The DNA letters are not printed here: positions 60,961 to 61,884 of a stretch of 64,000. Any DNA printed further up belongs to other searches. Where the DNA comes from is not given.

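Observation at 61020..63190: AT-rich two-gene cassette: nuclease-less ABC ATPase translationally coupled to an unassignable 207-aa partner - candidate undescribed defence module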

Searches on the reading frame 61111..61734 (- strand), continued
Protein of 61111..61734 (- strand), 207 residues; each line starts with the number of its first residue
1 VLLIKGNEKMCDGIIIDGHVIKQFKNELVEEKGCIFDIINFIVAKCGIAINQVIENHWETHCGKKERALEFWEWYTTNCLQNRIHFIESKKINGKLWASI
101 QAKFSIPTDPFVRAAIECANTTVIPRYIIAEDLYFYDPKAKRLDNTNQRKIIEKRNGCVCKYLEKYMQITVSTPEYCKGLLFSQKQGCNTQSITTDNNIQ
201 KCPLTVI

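Call 61: search_protein_families(library=pfam, proteins=[L037:6994-9246:+, L037:9250-10266:+, L037:1562-3064:+, L023:6616-7413:+, L001:4736-6601:-, L001:6824-7837:-], max_evalue=0.001)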
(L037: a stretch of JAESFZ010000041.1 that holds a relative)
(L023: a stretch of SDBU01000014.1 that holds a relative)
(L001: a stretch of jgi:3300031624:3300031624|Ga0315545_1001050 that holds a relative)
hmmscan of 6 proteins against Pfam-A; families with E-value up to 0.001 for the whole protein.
L037:6994-9246:+ (751 aa): 0 families

L037:9250-10266:+ (339 aa): 0 families

L037:1562-3064:+ (501 aa): 1 family
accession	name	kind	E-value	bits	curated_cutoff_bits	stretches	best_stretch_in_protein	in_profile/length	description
PF00474.23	SSF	-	3.4e-44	151.8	22.8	1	67-435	1-383/406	Sodium:solute symporter family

L023:6616-7413:+ (266 aa): 2 families
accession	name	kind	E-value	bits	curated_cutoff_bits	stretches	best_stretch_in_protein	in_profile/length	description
PF07505.17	DUF5131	-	5.4e-98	327.8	28.9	1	5-234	2-243/243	Protein of unknown function (DUF5131)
PF17338.8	GP88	-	3.3e-06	27.5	24.4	1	20-141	38-167/230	Gene product 88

L001:4736-6601:- (621 aa): 0 families

L001:6824-7837:- (337 aa): 0 families

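Call 64: search_dna_similar(query=window:61111-61707:-, collection=plasmids, mode=protein, max_rows=15, max_evalue=0.01)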
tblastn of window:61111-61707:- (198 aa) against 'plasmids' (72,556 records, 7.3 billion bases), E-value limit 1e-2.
No match.

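Call 76: list_cluster_members(proteins=[window:61111-61734:-, window:61734-63086:-, window:57767-60358:+])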
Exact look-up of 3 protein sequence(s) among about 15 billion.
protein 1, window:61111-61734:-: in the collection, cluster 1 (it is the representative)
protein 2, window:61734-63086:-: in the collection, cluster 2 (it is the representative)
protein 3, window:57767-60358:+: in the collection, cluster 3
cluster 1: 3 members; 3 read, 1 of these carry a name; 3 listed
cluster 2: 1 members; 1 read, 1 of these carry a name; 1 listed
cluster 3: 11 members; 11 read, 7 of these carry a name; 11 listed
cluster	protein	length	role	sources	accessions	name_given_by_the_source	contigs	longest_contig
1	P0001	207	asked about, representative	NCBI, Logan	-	-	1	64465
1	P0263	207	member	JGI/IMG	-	hypothetical protein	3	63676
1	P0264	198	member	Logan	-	-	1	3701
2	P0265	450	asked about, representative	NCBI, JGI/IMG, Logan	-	predicted ATPase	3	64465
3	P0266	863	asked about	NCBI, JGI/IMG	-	DNA mismatch repair protein MutS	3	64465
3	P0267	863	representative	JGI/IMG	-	DNA mismatch repair protein MutS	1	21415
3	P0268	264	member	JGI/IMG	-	DNA mismatch repair protein MutS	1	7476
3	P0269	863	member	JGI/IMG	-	DNA mismatch repair protein MutS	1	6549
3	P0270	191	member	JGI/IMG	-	DNA mismatch repair protein MutS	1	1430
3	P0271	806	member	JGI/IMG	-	DNA mismatch repair protein MutS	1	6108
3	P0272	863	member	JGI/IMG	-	DNA mismatch repair protein MutS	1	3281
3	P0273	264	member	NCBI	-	-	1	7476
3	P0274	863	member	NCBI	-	-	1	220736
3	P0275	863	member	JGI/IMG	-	-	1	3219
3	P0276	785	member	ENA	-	-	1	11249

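Call 92: search_protein_families(library=pfam, proteins=[L024:6564-7751:-, L024:3646-4446:+, L032:2831-4531:+, L032:1372-2859:+, L032:6555-7328:-, L041:1-2736:+, L041:2767-4026:+, L037:7183-10107:-, L039:2119-3822:+, L025:748-2166:+], max_evalue=0.0001)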
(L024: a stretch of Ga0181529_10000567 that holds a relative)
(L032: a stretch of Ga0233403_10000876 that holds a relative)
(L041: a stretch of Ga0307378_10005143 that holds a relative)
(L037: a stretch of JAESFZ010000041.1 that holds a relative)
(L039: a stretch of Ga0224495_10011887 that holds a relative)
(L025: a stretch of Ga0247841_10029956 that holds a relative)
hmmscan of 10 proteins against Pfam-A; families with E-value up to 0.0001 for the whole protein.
L024:6564-7751:- (396 aa): 2 families
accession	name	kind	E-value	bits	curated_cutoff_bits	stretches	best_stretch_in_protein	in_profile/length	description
PF08714.17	Fae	-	1.6e-66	223.6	27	1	7-164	1-158/159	Formaldehyde-activating enzyme (Fae)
PF00215.30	OMPdecase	-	3.4e-34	119.1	27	1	176-376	1-219/221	Orotidine 5'-phosphate decarboxylase / HUMPS family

L024:3646-4446:+ (267 aa): 0 families

L032:2831-4531:+ (567 aa): 1 family
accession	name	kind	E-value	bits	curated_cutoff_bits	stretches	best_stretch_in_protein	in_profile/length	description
PF00496.27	SBP_bac_5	-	4.8e-66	223.8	32.4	1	124-468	3-350/368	Bacterial extracellular solute-binding proteins, family 5 Middle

L032:1372-2859:+ (496 aa): 2 families
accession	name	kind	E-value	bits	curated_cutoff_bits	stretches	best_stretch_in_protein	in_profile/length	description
PF03972.19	MmgE_PrpD_N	-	7e-47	160.1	32.1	1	53-279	2-225/244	MmgE/PrpD N-terminal domain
PF19305.4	MmgE_PrpD_C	-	2e-32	112.8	32.1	1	306-470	1-167/173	MmgE/PrpD C-terminal domain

L032:6555-7328:- (258 aa): 0 families

L041:1-2736:+ (912 aa): 6 families
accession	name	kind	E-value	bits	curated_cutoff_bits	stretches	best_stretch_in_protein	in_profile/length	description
PF07669.17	Eco57I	-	1.5e-36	126.5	25.3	1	426-610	1-171/171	Eco57I restriction-modification methylase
PF02384.22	N6_Mtase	-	2e-20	73.8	20.4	2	294-454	4-106/311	N-6 DNA Methylase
PF12950.13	TaqI_C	-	1.4e-18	67.7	26.5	1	719-838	2-117/118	TaqI-like C-terminal specificity domain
PF20473.4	MmeI_Mtase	-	3.8e-14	52.9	27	1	356-531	16-146/259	MmeI, DNA-methyltransferase domain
PF04313.20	HSDR_N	-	7.9e-06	26.3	25.1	0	34-106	115-192/198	Type I restriction enzyme R protein N terminus (HSDR_N)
PF01170.24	UPF0020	-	2.3e-05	24.6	22.3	0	362-443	31-94/197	RMKL-like, methyltransferase domain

L041:2767-4026:+ (420 aa): 0 families

L037:7183-10107:- (975 aa): 9 families
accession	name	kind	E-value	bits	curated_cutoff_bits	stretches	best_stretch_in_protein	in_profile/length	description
PF17760.6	UvrA_inter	-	4.7e-41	139.5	23.3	1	143-249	1-107/109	UvrA interaction domain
PF17755.6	UvrA_DNA-bind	-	1e-36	126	23.2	1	321-432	1-110/110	UvrA DNA-binding domain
PF00005.33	ABC_tran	-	9.3e-19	68.8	25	1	841-894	87-137/137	ABC transporter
PF02463.25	SMC_N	-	1e-11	45.1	40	0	859-936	133-210/220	RecF/RecN/SMC N terminal domain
PF13191.12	AAA_16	-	2.1e-07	32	32.6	0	38-92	25-85/167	AAA ATPase domain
PF20703.3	nSTAND1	-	4.6e-07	30.2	27.1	0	653-697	19-59/379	Novel STAND NTPase 1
PF13555.12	AAA_29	-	2e-06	27.9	27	0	660-689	15-43/61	P-loop containing region of AAA domain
PF13304.12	AAA_21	-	2.5e-06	28.2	27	0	870-920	244-295/304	AAA domain, putative AbiEii toxin, Type IV TA system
PF00684.25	DnaJ_CXXCXGXG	-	6.7e-06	26.7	32.7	0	772-803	17-51/65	DnaJ central domain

L039:2119-3822:+ (568 aa): 0 families

L025:748-2166:+ (473 aa): 1 family
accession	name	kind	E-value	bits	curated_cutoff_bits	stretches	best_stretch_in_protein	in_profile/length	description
PF13546.12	DDE_5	-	5e-52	177.6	27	1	39-301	2-267/272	DDE superfamily endonuclease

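Call 94: predict_structure(alignment_id=A2)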
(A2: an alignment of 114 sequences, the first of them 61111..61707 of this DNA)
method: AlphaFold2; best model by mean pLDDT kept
length: 198 residues; sequences in the alignment: 114
mean_pLDDT: 92.6   pTM: 0.88
mean pLDDT of the five models: 92.6, 92.3, 91.5, 91.4, 91.4
residues with pLDDT >= 90: 166; 70-90: 14; 50-70: 14; < 50: 4
segments of 3 or more residues with pLDDT < 50: none
pLDDT, mean of each block of 10 residues (from residue 1): 92 98 97 95 98 98 98 97 98 98 98 94 98 98 98 97 96 72 54 71
secondary structure, 60 per line:
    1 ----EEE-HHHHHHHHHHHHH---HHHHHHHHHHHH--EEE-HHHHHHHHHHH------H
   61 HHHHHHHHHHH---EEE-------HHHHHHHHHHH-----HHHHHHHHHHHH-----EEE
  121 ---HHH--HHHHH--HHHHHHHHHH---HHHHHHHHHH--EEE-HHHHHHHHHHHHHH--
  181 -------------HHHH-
elements in order: E5-7 H9-21 H25-36 E39-41 H43-53 H60-71 E75-77 H85-95 H101-112 E118-120 H129-133 H136-145 H149-158 E161-163 H165-178 H194-197

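Call 97: fold_search(model_id=the predicted structure, library=pdb)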
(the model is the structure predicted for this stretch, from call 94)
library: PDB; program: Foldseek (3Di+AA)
matches with E <= 10: 199; with E <= 0.001: 0
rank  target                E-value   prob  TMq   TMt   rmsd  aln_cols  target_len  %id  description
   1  3zvk_C                5.5e-02  0.98  0.45  0.64   5.2       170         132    9  Crystal structure of VapBC2 from Rickettsia felis bound to a DNA fragment from their promoter (released 2011-12-14)
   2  5ecd_A                5.5e-02  0.96  0.43  0.60   5.0       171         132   13  Structure of the Shigella flexneri VapC mutant D98N crystal form 1 (released 2016-02-17)
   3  3zvk_B                6.2e-02  0.98  0.46  0.64   4.1       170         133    8  Crystal structure of VapBC2 from Rickettsia felis bound to a DNA fragment from their promoter (released 2011-12-14)
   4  3zvk_A                7.0e-02  0.97  0.42  0.58   3.8       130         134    9  Crystal structure of VapBC2 from Rickettsia felis bound to a DNA fragment from their promoter (released 2011-12-14)
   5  8kda_E                8.3e-02  0.38  0.32  0.33  12.6       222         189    9  Cryo-EM structure of Hydrogenobacter thermophilus minimal protein-only RNase P (HARP) in complex with pre-tRNAs (released 2024-08-14)
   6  5h4g_B                1.1e-01  0.93  0.44  0.57   5.2       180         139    9  Structure of PIN-domain protein (VapC4 toxin) from Pyrococcus horikoshii determined at 1.77 A resolution (released 2016-11-23)
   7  5h4g_A                1.1e-01  0.90  0.44  0.57   5.8       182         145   12  Structure of PIN-domain protein (VapC4 toxin) from Pyrococcus horikoshii determined at 1.77 A resolution (released 2016-11-23)
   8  1w8i                  1.3e-01  0.63  0.39  0.47  12.0       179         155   13  The Structure of gene product af1683 from Archaeoglobus fulgidus. (released 2004-11-16)
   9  1ye5_B                1.4e-01  0.90  0.47  0.59   5.2       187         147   10  Crystal structure of hypothetical protein of unknown function from pyrococcus horikoshii OT3 (released 2005-05-17)
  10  7og5_A                1.6e-01  0.57  0.38  0.45   6.6       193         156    9  RNA-free Ribonuclease P from Halorhodospira halophila (released 2021-07-07)
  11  5x3t_B                1.7e-01  0.91  0.43  0.58   4.1       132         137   12  VapBC from Mycobacterium tuberculosis (released 2017-06-07)
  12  3tnd_A                1.7e-01  0.90  0.42  0.59   4.0       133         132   13  Crystal structure of Shigella flexneri VapBC toxin-antitoxin complex (released 2011-11-02)
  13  6sd6_C                2.2e-01  0.87  0.42  0.57   4.0       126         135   13  Structure of VapBC from Shigella sonnei (released 2020-08-26)
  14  1v96_A                2.2e-01  0.77  0.45  0.57   5.6       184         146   13  Crystal structure of hypothetical protein of unknown function from pyrococcus horikoshii OT3 (released 2005-02-01)
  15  7vwo_A                2.7e-01  0.80  0.41  0.53   4.8       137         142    6  TA complex from Mycobacterium tuberculosis (released 2022-11-16)
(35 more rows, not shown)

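Call 107: search_protein_families(library=padloc, proteins=[L001:4736-6601:-, L001:6824-7837:-, L001:1361-4636:+, L041:2767-4026:+, L041:1-2736:+, L024:3646-4446:+, L032:6555-7328:-, L039:2119-3822:+], max_evalue=0.00001)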
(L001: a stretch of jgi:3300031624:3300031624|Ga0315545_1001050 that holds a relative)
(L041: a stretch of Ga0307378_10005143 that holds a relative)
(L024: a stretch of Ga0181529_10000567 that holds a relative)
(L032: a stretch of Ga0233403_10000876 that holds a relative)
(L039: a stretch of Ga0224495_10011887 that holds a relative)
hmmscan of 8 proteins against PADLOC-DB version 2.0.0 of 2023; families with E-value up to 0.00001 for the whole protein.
L001:4736-6601:- (621 aa): 0 families

L001:6824-7837:- (337 aa): 0 families

L001:1361-4636:+ (1091 aa): 5 families
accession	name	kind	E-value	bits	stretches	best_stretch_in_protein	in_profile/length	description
PDLC03631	REase_MTase_IIG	-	0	1123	1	5-1084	4-1072/1086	Type IIG restriction enzyme-methyltransferase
PDLC03610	REase_MTase_IIG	-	7.5e-98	326.9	3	29-487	18-486/1096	Type IIG restriction enzyme-methyltransferase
PDLC03597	REase_MTase_IIG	-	2.2e-38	129.5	2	304-677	864-1230/1646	Type IIG restriction enzyme-methyltransferase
PDLC03051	REase_MTase_I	-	3.9e-31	105.1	1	305-657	849-1194/1591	Type I restriction enzyme-methyltransferase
PDLC03621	REase_MTase_IIG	-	5.3e-25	85.6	1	304-609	287-579/1024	Type IIG restriction enzyme-methyltransferase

L041:2767-4026:+ (420 aa): 0 families

L041:1-2736:+ (912 aa): 68 families (the best 25 are shown)
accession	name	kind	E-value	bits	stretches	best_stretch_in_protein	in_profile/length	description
PDLC03604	REase_MTase_IIG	-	1e-177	591.1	2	1-628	31-651/1011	Type IIG restriction enzyme-methyltransferase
PDLC03609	REase_MTase_IIG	-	1.6e-43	146.7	2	359-629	435-668/1066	Type IIG restriction enzyme-methyltransferase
PDLC03612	REase_MTase_IIG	-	7.5e-42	141.6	3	500-663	782-953/1247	Type IIG restriction enzyme-methyltransferase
PDLC03629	REase_MTase_IIG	-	1.1e-35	120.8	1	296-629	348-693/1182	Type IIG restriction enzyme-methyltransferase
PDLC03596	REase_MTase_IIG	-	1.2e-25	87.7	2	507-628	697-823/1148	Type IIG restriction enzyme-methyltransferase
PDLC03348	MTase_II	-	5.6e-25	86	2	492-909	318-710/727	Type II methyltransferase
PDLC02527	PglX|PglXI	-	1e-24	84.4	2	360-449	303-391/1332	PglX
PDLC02643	DrmMI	-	3.7e-24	82.7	2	325-451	552-698/1347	DrmMI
PDLC03250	MTase_II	-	4e-24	83.3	1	324-621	159-446/775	Type II methyltransferase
PDLC02529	PglX|PglXI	-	1.6e-22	77.1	1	324-547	195-384/1189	PglX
PDLC03628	REase_MTase_IIG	-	2e-22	77.1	2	503-596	732-823/1100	Type IIG restriction enzyme-methyltransferase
PDLC03335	MTase_II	-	4.9e-22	76.3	2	520-625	195-305/607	Type II methyltransferase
PDLC04134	mad2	-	3.6e-21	73.6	1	285-655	243-478/492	mads_2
PDLC02521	PglX|PglXI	-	1.4e-20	70.9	1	520-628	481-593/1174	PglX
PDLC02638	DrmMI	-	1.5e-18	64.4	2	499-531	849-882/935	DrmMI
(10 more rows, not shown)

L024:3646-4446:+ (267 aa): 0 families

L032:6555-7328:- (258 aa): 0 families

L039:2119-3822:+ (568 aa): 0 families
